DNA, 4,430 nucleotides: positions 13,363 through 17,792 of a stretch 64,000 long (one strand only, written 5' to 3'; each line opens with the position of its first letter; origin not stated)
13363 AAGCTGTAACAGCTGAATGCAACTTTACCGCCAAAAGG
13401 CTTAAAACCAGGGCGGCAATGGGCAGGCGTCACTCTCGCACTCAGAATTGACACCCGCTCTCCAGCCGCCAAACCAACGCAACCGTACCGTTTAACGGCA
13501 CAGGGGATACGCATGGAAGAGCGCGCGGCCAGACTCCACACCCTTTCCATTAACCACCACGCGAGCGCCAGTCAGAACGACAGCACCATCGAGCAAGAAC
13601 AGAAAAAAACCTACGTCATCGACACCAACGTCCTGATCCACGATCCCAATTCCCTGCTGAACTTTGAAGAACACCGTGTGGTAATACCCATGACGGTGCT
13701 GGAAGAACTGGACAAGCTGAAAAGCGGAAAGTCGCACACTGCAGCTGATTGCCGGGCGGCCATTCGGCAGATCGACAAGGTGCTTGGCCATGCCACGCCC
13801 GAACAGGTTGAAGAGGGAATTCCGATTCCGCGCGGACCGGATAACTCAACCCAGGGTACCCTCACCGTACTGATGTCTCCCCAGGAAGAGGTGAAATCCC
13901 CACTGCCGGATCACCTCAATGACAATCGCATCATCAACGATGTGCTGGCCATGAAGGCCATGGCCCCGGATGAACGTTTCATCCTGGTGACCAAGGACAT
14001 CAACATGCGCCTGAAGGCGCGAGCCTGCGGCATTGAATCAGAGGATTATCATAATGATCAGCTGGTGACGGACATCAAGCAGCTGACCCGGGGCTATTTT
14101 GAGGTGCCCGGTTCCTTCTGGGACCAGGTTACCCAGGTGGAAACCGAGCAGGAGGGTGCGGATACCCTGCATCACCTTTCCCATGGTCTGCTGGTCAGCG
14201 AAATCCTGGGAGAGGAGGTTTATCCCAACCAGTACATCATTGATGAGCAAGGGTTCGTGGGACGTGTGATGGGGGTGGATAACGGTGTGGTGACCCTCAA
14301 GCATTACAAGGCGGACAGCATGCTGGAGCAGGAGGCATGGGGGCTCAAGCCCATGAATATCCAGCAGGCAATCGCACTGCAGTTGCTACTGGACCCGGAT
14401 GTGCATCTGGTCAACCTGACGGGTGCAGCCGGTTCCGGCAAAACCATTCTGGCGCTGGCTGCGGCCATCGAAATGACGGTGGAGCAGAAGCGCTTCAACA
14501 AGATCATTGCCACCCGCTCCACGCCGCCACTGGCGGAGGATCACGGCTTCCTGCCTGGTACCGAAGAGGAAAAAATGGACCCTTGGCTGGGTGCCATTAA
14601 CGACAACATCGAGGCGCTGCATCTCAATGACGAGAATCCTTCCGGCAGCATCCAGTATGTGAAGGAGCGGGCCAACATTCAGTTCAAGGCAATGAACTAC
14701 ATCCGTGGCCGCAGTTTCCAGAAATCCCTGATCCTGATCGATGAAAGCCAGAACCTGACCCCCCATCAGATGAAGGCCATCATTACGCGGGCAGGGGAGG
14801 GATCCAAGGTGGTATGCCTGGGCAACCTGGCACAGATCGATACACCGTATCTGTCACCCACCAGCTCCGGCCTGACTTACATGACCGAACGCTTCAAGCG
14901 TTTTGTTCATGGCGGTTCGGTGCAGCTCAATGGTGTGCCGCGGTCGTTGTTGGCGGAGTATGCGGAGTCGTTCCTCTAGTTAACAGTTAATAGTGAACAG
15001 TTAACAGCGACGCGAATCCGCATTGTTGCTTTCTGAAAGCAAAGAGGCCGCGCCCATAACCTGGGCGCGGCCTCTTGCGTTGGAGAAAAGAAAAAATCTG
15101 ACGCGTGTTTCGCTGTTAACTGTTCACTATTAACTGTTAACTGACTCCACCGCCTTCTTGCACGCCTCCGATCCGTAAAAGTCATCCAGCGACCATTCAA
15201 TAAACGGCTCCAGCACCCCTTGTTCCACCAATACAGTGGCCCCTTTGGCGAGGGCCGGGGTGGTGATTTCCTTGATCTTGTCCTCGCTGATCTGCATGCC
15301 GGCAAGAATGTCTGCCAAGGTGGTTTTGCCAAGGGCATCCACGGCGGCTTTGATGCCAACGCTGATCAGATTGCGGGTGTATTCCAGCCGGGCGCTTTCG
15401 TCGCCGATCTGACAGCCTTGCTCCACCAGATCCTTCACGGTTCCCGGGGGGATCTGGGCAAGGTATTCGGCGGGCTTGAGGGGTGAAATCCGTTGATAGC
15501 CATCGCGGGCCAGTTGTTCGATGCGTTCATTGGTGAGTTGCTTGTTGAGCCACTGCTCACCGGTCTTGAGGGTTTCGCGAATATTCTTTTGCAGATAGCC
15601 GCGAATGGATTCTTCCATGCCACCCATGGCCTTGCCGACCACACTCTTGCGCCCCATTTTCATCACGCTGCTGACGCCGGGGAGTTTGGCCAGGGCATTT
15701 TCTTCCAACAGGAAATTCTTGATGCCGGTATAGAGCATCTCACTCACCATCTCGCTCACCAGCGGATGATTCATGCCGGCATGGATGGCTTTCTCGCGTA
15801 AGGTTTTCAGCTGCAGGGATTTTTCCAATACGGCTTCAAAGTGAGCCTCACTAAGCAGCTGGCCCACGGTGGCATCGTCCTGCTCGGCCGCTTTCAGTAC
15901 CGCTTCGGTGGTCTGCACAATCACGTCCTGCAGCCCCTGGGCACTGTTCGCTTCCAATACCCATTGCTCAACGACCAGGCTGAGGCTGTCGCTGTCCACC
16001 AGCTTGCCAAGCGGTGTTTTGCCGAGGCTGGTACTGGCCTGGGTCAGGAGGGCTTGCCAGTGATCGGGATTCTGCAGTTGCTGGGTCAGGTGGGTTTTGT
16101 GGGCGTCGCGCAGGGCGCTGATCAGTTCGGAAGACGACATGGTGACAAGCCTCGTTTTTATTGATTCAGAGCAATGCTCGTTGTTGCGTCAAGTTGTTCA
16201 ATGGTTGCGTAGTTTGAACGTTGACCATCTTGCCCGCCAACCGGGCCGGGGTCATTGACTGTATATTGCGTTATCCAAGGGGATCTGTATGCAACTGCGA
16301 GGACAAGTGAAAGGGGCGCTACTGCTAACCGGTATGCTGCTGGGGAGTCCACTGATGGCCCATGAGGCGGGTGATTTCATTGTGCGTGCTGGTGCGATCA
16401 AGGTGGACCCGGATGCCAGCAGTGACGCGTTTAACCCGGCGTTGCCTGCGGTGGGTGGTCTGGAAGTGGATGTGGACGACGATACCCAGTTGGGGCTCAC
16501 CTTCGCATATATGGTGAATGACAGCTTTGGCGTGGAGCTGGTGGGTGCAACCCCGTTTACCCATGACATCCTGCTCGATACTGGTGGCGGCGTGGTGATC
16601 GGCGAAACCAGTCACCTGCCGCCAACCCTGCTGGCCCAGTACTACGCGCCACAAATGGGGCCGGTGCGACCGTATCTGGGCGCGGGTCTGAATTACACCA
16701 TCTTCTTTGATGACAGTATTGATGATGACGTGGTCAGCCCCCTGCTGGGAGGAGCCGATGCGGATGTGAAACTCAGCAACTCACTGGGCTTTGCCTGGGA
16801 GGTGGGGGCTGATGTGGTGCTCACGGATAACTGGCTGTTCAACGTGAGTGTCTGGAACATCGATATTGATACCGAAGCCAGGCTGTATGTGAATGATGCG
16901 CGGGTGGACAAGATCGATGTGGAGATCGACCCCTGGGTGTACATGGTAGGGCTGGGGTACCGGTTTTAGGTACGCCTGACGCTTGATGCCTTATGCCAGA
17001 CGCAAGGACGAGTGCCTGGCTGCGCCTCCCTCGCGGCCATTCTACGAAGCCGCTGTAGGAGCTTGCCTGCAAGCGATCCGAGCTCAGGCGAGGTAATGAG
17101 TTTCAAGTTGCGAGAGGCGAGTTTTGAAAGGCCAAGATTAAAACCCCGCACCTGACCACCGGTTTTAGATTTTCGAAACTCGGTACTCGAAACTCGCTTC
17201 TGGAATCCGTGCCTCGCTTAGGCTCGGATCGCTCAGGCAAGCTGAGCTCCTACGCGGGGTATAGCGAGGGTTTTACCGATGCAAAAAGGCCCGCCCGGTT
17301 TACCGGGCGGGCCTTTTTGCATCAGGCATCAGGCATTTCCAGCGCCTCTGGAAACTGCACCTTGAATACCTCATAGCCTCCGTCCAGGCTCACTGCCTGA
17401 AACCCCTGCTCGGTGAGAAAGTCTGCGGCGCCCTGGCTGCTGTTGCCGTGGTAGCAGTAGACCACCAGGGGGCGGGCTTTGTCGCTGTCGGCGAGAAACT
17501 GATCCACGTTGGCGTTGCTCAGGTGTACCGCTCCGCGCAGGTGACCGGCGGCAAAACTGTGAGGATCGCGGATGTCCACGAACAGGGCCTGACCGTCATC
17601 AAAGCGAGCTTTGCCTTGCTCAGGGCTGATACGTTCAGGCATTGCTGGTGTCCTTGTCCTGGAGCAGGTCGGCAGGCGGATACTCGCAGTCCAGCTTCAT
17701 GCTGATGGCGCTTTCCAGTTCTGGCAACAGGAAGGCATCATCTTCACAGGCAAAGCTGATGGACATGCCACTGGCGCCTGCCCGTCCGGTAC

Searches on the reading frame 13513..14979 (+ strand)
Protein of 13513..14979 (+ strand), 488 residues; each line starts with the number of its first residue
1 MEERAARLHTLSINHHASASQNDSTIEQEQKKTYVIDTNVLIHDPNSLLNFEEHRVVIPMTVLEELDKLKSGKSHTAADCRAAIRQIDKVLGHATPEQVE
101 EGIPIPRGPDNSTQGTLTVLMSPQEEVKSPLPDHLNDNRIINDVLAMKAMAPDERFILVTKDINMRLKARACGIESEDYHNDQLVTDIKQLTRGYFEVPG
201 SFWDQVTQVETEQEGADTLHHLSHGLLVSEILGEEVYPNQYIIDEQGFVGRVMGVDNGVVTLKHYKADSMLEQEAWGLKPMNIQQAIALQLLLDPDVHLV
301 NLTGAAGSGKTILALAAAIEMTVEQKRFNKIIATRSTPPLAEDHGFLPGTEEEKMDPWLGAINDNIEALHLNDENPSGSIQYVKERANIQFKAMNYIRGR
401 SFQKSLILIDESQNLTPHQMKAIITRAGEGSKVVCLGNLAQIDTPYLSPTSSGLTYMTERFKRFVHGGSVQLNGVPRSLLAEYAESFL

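Call 45: search_protein_families(library=pfam, proteins=[window:13513-14979:+], max_evalue=0.001)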
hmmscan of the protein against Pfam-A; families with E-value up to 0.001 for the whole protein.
window:13513-14979:+ (488 aa): 6 families
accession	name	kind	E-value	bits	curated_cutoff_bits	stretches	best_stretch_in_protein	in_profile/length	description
PF02562.22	PhoH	-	1.1e-41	143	27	1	278-464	2-178/205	PhoH-like protein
PF13638.12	PIN_4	-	2.5e-34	118.8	21.9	1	34-180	1-132/132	PIN domain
PF13604.12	AAA_30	-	1.5e-07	31.8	27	1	281-442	2-128/191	AAA domain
PF25199.1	nSTAND_NTPase5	-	0.00014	22.2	34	0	297-349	41-92/145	Novel STAND NTPase 5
PF13245.12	AAA_19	-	0.00032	21.3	25.1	0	299-441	13-128/134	AAA domain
PF00270.35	DEAD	-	0.00098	19.3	26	0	284-344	4-61/167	DEAD/DEAH box helicase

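Call 58: find_encoding_contigs(protein=window:13513-14979:+, flank=1200, max_places=10)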
Protein window:13513-14979:+ (488 aa): 7 contigs read that carry it; 3 places shown.
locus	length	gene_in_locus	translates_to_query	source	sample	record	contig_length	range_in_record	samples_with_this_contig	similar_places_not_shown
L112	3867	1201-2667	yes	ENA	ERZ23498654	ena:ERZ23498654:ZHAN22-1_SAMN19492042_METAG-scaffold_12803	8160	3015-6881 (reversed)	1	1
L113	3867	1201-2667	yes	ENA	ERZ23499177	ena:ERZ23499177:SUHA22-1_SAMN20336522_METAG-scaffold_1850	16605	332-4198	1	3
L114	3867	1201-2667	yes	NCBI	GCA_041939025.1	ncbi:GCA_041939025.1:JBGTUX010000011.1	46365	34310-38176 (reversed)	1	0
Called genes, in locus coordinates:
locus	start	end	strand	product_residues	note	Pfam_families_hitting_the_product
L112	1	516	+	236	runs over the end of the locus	PF05708:Peptidase_C92 (faint)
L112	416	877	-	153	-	PF04191:PEMT, PF04140:ICMT (weak)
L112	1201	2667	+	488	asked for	PF13638:PIN_4, PF02562:PhoH, PF13604:AAA_30 (weak)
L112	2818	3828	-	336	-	-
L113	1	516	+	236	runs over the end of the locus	PF05708:Peptidase_C92 (faint)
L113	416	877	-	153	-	PF04191:PEMT, PF04140:ICMT (weak)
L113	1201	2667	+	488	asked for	PF13638:PIN_4, PF02562:PhoH, PF13604:AAA_30 (weak)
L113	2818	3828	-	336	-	-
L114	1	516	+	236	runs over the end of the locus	PF05708:Peptidase_C92 (faint)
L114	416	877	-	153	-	PF04191:PEMT, PF04140:ICMT (weak)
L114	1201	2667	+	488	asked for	PF13638:PIN_4, PF02562:PhoH, PF13604:AAA_30 (weak)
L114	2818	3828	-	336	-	-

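Call 67: find_related_loci(query=window:13513-14976:+, collection=metagenome_contigs, flank=6000)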
Query window:13513-14976:+ (488 aa) in metagenome_contigs; peptide patterns used: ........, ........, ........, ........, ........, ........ (x = any residue, [..] = any of these).
175 stretches matched a pattern; 117 encode a relative of the query (tblastn E <= 1e-3); the best 80 are kept; 80 distinct loci.
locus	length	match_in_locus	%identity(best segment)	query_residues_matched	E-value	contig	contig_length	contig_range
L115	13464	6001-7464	96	1-488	0e+0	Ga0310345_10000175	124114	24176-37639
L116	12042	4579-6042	96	1-488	0e+0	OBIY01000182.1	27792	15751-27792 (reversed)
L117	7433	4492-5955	92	1-488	0e+0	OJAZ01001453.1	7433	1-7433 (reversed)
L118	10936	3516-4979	92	1-488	0e+0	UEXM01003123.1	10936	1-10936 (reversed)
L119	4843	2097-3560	92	1-488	0e+0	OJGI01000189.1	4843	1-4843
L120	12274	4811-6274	92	1-488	0e+0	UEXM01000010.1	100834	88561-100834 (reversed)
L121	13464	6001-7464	92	1-488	0e+0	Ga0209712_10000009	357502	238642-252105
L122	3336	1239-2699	91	1-488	0e+0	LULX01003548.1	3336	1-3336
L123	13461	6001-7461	91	1-488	0e+0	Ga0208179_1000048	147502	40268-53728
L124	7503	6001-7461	91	1-488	0e+0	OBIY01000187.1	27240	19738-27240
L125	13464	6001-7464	91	1-488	0e+0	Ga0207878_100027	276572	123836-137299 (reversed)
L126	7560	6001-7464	91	1-488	0e+0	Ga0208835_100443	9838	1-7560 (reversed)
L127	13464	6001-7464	91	1-488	0e+0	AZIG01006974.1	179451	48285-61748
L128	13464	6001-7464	91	1-488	0e+0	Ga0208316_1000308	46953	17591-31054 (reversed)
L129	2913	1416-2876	91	1-488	0e+0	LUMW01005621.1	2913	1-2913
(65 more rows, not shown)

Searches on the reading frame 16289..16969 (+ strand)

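Call 45: search_protein_families(library=pfam, proteins=[window:16289-16969:+], max_evalue=0.001)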
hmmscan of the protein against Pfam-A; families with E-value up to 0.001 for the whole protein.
window:16289-16969:+ (226 aa): 2 families
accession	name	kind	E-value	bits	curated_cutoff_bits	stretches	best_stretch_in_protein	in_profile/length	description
PF03922.20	OmpW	-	2.1e-59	201.2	24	1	26-226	1-195/195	OmpW family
PF13505.12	OMP_b-brl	-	3e-10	41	28.7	1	20-226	11-175/175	Outer membrane protein beta-barrel domain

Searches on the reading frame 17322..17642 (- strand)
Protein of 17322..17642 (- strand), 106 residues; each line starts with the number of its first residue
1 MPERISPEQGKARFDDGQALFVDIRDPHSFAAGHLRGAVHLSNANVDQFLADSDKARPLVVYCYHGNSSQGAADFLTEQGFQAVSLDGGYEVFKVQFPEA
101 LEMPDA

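Call 45: search_protein_families(library=pfam, proteins=[window:17322-17642:-], max_evalue=0.001)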
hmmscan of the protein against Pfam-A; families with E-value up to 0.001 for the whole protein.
window:17322-17642:- (106 aa): 1 family
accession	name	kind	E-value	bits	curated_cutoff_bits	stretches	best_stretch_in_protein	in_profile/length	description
PF00581.25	Rhodanese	-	8e-19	68.4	22.2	1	6-94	1-100/102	Rhodanese-like domain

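Call 53: find_encoding_contigs(protein=window:17322-17642:-, flank=1500, max_places=10)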
Protein window:17322-17642:- (106 aa): 8 contigs read that carry it; 7 places shown.
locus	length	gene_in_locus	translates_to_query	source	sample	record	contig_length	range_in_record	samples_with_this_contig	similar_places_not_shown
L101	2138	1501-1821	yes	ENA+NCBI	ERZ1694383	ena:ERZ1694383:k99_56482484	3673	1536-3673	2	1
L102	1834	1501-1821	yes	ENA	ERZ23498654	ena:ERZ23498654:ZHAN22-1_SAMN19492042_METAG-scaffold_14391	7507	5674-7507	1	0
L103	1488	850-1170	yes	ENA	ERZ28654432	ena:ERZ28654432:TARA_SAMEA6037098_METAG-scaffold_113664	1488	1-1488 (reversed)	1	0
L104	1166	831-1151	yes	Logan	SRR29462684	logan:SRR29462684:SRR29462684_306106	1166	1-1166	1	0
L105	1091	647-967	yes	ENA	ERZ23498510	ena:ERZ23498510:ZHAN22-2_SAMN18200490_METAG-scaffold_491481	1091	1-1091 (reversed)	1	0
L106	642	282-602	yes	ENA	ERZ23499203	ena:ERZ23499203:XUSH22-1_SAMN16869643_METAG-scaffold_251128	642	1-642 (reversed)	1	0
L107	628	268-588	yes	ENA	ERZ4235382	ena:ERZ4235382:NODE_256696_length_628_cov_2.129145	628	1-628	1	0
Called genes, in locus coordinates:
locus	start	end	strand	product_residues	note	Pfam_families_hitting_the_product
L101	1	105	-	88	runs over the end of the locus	PF06611:DUF1145 (weak)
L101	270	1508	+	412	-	PF00270:DEAD, PF04851:ResIII (weak), PF00271:Helicase_C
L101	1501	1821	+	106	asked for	PF00581:Rhodanese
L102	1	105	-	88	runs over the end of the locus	PF06611:DUF1145 (weak)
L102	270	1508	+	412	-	PF00270:DEAD, PF04851:ResIII (weak), PF00271:Helicase_C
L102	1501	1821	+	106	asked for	PF00581:Rhodanese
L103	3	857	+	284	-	?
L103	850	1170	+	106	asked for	PF00581:Rhodanese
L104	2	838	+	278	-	?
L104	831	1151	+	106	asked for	PF00581:Rhodanese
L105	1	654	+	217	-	?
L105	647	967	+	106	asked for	PF00581:Rhodanese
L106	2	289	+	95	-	?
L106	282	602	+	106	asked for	PF00581:Rhodanese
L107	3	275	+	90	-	?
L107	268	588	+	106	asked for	PF00581:Rhodanese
